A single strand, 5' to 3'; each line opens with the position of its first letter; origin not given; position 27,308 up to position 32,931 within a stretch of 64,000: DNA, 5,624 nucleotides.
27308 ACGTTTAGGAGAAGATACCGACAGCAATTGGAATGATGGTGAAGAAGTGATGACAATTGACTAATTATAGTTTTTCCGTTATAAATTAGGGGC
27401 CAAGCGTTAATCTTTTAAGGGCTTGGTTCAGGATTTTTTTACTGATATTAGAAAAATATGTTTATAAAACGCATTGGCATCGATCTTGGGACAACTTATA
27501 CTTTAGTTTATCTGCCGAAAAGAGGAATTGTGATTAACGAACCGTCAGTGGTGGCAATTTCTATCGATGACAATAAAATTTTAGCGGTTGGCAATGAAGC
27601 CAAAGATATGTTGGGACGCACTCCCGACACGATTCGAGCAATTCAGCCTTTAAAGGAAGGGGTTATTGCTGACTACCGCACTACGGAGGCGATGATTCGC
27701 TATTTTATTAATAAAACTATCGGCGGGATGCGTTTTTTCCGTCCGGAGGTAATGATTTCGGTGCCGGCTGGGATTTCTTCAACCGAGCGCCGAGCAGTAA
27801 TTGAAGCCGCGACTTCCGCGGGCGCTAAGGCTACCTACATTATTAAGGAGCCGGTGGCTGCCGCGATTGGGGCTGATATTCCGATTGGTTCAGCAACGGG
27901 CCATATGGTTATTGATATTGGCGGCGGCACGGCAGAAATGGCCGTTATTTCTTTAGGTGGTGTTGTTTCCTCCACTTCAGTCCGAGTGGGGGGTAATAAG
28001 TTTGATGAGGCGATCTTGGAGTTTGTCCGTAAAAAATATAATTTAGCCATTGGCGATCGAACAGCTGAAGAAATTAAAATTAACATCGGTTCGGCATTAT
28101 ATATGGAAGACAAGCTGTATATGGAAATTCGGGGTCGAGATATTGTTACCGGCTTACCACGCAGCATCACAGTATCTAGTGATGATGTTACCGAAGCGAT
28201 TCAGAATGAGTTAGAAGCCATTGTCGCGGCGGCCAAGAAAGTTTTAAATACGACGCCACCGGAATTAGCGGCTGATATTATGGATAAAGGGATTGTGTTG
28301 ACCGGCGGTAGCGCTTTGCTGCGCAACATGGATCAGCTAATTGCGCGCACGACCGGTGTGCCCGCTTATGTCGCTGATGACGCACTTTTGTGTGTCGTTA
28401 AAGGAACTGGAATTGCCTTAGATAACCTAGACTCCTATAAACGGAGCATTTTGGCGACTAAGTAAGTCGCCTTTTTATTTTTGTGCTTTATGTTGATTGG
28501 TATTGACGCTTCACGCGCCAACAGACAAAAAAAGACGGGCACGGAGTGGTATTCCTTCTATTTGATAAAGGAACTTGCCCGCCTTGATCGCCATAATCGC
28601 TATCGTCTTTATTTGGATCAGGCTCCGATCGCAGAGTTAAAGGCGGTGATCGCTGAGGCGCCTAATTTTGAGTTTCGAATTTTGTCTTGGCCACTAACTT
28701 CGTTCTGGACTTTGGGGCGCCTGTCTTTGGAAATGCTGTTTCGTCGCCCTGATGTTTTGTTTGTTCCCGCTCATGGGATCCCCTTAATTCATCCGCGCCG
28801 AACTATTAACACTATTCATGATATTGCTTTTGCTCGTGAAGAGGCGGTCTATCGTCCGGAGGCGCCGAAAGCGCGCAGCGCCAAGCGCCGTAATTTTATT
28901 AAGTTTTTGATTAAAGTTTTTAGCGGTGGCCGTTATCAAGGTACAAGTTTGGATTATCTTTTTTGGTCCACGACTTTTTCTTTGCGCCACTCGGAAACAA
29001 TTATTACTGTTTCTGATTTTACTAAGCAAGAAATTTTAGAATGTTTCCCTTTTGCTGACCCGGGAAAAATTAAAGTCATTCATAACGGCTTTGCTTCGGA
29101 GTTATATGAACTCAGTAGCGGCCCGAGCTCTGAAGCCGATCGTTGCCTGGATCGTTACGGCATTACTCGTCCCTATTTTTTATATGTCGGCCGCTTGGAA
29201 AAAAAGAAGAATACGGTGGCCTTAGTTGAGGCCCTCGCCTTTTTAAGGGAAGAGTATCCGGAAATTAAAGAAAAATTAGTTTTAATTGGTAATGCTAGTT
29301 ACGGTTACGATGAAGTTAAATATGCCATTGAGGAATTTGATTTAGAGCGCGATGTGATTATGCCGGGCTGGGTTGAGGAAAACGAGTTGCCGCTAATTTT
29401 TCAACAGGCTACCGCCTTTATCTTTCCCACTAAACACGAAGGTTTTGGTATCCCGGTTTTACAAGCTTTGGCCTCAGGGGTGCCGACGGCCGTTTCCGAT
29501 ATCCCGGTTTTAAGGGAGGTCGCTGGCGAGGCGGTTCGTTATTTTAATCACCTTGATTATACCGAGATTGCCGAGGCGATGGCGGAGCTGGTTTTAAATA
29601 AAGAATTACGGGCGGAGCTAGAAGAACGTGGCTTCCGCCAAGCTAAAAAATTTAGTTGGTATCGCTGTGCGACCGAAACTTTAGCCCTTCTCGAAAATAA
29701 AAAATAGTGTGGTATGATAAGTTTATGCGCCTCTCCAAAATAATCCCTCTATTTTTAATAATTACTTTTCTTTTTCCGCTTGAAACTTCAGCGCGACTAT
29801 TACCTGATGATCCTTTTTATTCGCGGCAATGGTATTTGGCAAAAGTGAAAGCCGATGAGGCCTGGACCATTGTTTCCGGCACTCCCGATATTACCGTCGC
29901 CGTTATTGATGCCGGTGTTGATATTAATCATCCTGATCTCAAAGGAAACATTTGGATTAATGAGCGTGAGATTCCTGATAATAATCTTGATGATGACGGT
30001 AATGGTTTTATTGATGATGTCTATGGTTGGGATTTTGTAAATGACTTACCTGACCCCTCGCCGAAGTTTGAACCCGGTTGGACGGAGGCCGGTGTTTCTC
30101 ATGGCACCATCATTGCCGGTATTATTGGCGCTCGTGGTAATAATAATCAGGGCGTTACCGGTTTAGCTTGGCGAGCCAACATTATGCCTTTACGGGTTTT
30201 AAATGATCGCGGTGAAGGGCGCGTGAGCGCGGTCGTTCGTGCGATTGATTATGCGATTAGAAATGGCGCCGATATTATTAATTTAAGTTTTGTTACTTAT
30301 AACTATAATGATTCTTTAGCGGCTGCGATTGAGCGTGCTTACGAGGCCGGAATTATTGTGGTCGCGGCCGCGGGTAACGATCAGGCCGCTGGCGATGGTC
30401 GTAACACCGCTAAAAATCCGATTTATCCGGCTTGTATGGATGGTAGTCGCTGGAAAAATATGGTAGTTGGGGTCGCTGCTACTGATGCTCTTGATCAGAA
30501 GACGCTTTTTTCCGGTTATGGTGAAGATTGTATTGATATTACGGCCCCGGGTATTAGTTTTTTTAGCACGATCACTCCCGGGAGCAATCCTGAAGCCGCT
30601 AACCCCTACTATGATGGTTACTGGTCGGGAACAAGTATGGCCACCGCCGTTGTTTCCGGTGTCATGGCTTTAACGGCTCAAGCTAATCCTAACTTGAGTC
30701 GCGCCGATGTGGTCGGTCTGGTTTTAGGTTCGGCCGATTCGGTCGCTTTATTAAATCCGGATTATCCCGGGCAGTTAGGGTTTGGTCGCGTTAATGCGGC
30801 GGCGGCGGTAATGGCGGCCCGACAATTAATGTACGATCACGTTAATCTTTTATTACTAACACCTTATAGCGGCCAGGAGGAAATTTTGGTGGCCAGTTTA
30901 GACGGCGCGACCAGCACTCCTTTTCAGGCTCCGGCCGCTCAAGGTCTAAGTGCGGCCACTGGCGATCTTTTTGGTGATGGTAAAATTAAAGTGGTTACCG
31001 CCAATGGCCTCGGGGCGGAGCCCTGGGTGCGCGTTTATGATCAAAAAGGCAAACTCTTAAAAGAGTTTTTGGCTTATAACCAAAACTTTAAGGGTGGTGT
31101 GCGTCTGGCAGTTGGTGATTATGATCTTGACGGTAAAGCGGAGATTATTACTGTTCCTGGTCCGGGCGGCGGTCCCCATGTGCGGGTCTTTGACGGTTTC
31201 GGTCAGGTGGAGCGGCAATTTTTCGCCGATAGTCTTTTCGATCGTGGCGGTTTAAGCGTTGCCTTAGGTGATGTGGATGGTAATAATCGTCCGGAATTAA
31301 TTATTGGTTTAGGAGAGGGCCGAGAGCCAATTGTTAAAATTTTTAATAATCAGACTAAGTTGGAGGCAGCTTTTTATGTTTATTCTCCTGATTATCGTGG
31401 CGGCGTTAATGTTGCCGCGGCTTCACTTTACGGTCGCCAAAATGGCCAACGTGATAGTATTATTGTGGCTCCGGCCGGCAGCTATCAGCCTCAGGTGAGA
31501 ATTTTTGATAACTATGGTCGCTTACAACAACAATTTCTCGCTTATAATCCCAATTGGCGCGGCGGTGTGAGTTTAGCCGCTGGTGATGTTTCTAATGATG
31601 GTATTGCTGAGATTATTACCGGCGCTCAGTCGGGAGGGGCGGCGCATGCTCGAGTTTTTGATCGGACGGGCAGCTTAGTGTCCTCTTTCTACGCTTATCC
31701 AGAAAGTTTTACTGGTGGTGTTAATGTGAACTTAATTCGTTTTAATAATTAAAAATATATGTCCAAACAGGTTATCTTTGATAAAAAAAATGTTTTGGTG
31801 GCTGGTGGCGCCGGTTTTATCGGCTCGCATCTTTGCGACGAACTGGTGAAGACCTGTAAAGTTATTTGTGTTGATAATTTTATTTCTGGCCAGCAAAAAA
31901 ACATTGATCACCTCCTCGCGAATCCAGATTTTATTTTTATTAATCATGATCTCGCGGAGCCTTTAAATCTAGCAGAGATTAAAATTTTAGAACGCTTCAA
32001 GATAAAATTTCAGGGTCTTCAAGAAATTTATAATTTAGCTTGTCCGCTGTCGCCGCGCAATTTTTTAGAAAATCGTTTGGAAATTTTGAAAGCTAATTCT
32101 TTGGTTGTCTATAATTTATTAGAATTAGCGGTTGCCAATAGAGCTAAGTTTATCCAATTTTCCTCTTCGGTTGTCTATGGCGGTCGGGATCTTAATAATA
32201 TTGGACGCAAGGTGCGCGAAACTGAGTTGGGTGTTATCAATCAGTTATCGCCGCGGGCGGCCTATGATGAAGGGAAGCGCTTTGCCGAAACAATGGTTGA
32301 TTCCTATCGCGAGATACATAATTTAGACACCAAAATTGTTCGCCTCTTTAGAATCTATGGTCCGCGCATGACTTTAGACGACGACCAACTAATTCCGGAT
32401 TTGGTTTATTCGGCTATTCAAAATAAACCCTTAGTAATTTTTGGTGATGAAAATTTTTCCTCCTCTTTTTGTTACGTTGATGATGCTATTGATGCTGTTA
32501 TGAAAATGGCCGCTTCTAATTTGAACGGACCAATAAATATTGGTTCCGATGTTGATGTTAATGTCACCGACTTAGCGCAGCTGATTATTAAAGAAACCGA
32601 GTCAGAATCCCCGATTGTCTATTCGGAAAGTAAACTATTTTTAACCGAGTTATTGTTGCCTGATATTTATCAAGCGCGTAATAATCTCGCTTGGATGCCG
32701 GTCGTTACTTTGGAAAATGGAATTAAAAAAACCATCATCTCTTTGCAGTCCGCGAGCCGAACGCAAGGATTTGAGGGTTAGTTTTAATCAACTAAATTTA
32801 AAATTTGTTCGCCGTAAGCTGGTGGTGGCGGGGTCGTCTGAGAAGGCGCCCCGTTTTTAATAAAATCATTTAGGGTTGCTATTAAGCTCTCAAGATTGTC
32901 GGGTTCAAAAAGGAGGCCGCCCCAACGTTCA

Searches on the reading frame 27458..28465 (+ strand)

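Call 9: search_protein_families(library=ncbifam, proteins=[window:27458-28465:+], max_evalue=0.01)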
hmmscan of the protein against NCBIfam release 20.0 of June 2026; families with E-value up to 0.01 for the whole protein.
window:27458-28465:+ (335 aa): 21 families
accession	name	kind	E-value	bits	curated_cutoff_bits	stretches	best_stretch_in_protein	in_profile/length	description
NF010539.0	PRK13927.1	subfamily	6.3e-139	462.6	293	1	2-331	5-336/339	rod shape-determining protein MreB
TIGR00904.1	mreB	subfamily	1.6e-137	458.1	365.75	1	2-328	1-333/334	MreB/Mrl family cell shape determining protein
NF010540.1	PRK13929.1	exception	3.7e-116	387.8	515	1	4-329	5-332/334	rod-share determining protein MreBH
NF040964.1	MamK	subfamily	2.9e-18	66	400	1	6-297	3-291/335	MamK family actin-like protein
NF053558.1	BeeR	equivalog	8.5e-17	61.2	530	1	57-296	63-305/349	BeeR family actin-like protein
TIGR01991.1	HscA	equivalog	6e-16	58.1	708.55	1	98-295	133-333/600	Fe-S protein assembly chaperone HscA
TIGR01174.1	ftsA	equivalog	2.2e-15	56.7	175.85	1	108-306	157-345/371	cell division protein FtsA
NF011660.0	PRK15080.1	equivalog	7.1e-15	55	182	1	63-183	62-177/277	ethanolamine utilization protein EutJ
NF003520.0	PRK05183.1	subfamily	7.9e-15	54.3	620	1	98-300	153-358/621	Fe-S protein assembly chaperone HscA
TIGR02529.1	EutJ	subfamily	2.4e-14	53.4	152.1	1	63-185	29-146/239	ethanolamine utilization protein EutJ family protein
NF001413.0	PRK00290.1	equivalog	2.3e-13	49.4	648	1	98-195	136-237/625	molecular chaperone DnaK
TIGR02350.1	prok_dnaK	equivalog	1.1e-12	47.1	822.55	1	98-195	133-236/596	molecular chaperone DnaK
NF009946.0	PRK13410.1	equivalog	2.8e-11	42.3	1019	1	98-194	138-239/669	molecular chaperone DnaK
NF002399.0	PRK01433.1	equivalog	4.7e-11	42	743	1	98-328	144-361/595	Fe-S protein assembly chaperone HscA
NF009947.0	PRK13411.1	equivalog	6.3e-11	41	1002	1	98-195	136-239/662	molecular chaperone DnaK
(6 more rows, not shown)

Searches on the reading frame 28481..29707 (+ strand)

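Call 9: search_protein_families(library=ncbifam, proteins=[window:28481-29707:+], max_evalue=0.01)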
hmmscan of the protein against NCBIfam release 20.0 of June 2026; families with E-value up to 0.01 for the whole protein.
window:28481-29707:+ (408 aa): 31 families (the best 25 are shown)
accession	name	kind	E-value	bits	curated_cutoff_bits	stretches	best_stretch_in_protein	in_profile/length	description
TIGR04047.1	MSMEG_0565_glyc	hypoth_equivalog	7e-35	120.8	259.85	1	167-403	135-370/373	MSMEG_0565 family glycosyltransferase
TIGR02149.1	glgA_Coryne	subfamily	8.6e-28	97.5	302.4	1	162-404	136-387/391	glycogen synthase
NF041010.1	glycosy_Agl16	equivalog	3.8e-18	65.5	575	1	169-405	132-349/352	glycosylation protein Agl16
TIGR03999.1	thiol_BshA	equivalog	2.7e-16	59.5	273.7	1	164-393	138-359/375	N-acetyl-alpha-D-glucosaminyl L-malate synthase BshA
NF053513.1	Gtran_IagA_BgsA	equivalog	6.2e-16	58.3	460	1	169-393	104-317/333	LTA glycolipid anchor biosynthesis glycosyltransferase, IagA/BgsA family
NF038295.1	EPS_HpsP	equivalog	1.4e-15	57.2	550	1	223-403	198-383/388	hormogonium polysaccharide biosynthesis glycosyltransferase HpsP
TIGR03449.1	mycothiol_MshA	equivalog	1.4e-15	57.1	462.5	1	176-403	170-399/406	D-inositol-3-phosphate glycosyltransferase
TIGR03088.1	stp2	hypoth_equivalog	1.7e-15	57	409.05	1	194-403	159-369/374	TIGR03088 family PEP-CTERM/XrtA system glycosyltransferase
NF041876.1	EPS_EpsE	equivalog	2.8e-12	46.6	400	1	235-395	219-384/389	exopolysaccharide biosynthesis GT4 family glycosyltransferase EpsE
TIGR04157.1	glyco_rSAM_CFB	subfamily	6.5e-11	41.8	400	1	168-352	167-343/406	TIGR04157 family glycosyltransferase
NF049987.1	DaglGlyslTfaseDgs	equivalog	1.5e-10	40.5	500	1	279-390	203-310/332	processive diacylglycerol alpha-glucosyltransferase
NF050063.1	ProtGlycPglJ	equivalog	5.4e-10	39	500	1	181-402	155-361/363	N-acetylgalactosamine-N,N'-diacetylbacillosaminyl-diphospho-undecaprenol 4-alpha-N-acetylgalactosaminyltransferase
NF047880.1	glyco_SdgA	exception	1.9e-08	33.3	800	1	217-392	302-475/488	serine-aspartate repeat adhesin O-glycosyltransferase SdgA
TIGR02472.1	sucr_P_syn_N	equivalog_domain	2.9e-08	33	576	1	166-401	180-435/439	sucrose-phosphate synthase, putative, glycosyltransferase domain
NF007396.0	PRK09922.1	equivalog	4.5e-08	32.4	385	1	232-340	184-290/361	lipopolysaccharide 1,6-galactosyltransferase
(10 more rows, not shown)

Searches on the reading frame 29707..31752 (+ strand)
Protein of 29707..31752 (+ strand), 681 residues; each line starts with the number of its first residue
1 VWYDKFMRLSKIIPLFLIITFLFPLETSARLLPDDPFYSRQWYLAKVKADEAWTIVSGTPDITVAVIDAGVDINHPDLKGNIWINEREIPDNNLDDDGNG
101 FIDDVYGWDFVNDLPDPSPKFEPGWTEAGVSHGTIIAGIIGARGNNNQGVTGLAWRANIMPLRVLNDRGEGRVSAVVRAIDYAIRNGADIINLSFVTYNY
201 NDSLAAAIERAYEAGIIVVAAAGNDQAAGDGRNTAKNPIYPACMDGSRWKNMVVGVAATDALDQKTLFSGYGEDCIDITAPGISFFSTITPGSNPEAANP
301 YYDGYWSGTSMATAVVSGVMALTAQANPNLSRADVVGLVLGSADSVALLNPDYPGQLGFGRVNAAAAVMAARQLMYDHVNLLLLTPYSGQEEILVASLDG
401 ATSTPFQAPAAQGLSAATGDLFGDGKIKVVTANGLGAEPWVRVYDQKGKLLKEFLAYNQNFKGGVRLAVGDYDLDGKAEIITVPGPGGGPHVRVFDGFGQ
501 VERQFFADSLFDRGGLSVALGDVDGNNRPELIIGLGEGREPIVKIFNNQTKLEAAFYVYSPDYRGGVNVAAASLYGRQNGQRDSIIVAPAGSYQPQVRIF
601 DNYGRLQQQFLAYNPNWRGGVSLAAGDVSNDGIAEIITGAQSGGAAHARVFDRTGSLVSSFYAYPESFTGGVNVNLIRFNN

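Call 3: search_protein_families(library=pfam, proteins=[window:29707-31752:+], max_evalue=0.01)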
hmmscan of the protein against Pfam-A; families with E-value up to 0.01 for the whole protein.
window:29707-31752:+ (681 aa): 3 families
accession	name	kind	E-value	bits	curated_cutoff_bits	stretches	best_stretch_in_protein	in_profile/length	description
PF00082.27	Peptidase_S8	-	7.9e-49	166.9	21.8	1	61-346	3-276/288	Subtilase family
PF13517.12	FG-GAP_3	-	3.2e-11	44.1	26.9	2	471-532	1-60/61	FG-GAP-like repeat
PF01839.29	FG-GAP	-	2.5e-07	30.9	22.1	1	620-644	2-26/37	FG-GAP repeat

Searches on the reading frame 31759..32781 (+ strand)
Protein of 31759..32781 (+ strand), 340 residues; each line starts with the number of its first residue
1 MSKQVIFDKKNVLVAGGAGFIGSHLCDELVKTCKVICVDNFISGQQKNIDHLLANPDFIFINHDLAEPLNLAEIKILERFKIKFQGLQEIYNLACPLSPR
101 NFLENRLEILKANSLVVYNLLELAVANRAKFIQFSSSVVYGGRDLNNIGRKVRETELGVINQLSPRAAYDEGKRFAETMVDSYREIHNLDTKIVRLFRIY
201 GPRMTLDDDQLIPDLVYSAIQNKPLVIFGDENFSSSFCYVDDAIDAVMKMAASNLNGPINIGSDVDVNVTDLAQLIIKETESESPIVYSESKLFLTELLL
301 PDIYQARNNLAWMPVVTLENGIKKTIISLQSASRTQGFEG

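Call 3: search_protein_families(library=pfam, proteins=[window:31759-32781:+], max_evalue=0.01)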
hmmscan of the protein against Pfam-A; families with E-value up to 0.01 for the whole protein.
window:31759-32781:+ (340 aa): 6 families
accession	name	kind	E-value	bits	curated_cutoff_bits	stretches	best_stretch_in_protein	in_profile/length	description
PF01370.27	Epimerase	-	3.6e-38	131.8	20.9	1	12-262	1-240/240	NAD dependent epimerase/dehydratase family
PF16363.11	GDP_Man_Dehyd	-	6.4e-35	121.6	27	1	13-325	1-332/332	GDP-mannose 4,6 dehydratase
PF01073.25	3Beta_HSD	-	9.2e-11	41.7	22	1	13-258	1-235/280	3-beta hydroxysteroid dehydrogenase/isomerase family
PF07993.18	NAD_binding_4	-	2.5e-09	37.1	20.1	1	101-242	100-253/258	Male sterility protein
PF04321.23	RmlD_sub_bind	-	9.5e-05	22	27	1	11-285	2-236/287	RmlD substrate binding domain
PF02719.21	Polysacc_synt_2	-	0.0007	19.3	20.2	0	12-132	1-124/293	Polysaccharide biosynthesis protein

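Call 9: search_protein_families(library=ncbifam, proteins=[window:31759-32781:+], max_evalue=0.01)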
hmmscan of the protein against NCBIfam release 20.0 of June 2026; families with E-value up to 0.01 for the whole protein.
window:31759-32781:+ (340 aa): 24 families
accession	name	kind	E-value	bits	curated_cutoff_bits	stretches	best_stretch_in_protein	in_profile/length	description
TIGR01181.1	dTDP_gluc_dehyt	equivalog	3.2e-31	108.6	365.1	1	12-326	2-308/321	dTDP-glucose 4,6-dehydratase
TIGR04180.1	EDH_00030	hypoth_equivalog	1.6e-20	73.4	475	1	12-292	1-268/297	NAD-dependent 4,6-dehydratase LegB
TIGR02197.1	heptose_epim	equivalog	6e-19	68.3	274.6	1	12-326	1-310/316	ADP-glyceromanno-heptose 6-epimerase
TIGR01179.1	galE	equivalog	8.7e-18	64.2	262.3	1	11-235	1-220/332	UDP-glucose 4-epimerase GalE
NF008872.0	PRK11908.1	equivalog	8.3e-15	54.7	294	1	10-326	2-332/349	bifunctional UDP-4-keto-pentose/UDP-xylose synthase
NF007490.0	PRK10084.1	subfamily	1.3e-14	53.9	649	1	12-326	3-331/361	dTDP-glucose 4,6-dehydratase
NF011728.1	PRK15181.1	equivalog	1.4e-14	53.9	760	1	5-255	11-253/348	Vi polysaccharide biosynthesis UDP-N-acetylglucosaminuronic acid C-4 epimerase TviC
NF005998.1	PRK08125.1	equivalog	4.3e-13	48.5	777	1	8-282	314-587/649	bifunctional UDP-4-amino-4-deoxy-L-arabinose formyltransferase/UDP-glucuronic acid oxidase ArnA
NF007582.0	PRK10217.1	equivalog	3.5e-11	42.8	698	1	10-326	2-328/355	dTDP-glucose 4,6-dehydratase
NF047922.1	GDPFucSynFcl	equivalog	8.1e-11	41.9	500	1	111-326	79-298/308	GDP-L-fucose synthase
NF042422.1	oxyalk_red_OleD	equivalog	4.9e-08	32.7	580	0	11-50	2-39/329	2-alkyl-3-oxoalkanoate reductase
NF008360.0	PRK11150.1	equivalog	1.3e-07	31.2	452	1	114-279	94-253/310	ADP-glyceromanno-heptose 6-epimerase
TIGR01746.1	Thioester-redct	subfamily_domain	2.3e-07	30.4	213.35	1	108-223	107-221/371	thioester reductase domain-containing protein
NF047837.1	UDPAcbARedWbcJ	equivalog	4.1e-07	29.2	500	1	164-287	98-222/372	UDP-2-acetamido-2,6-beta-L-arabino-hexul-4-ose reductase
NF043036.1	ErythonDh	equivalog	6.7e-07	28.8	325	1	11-197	2-177/321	D-erythronate dehydrogenase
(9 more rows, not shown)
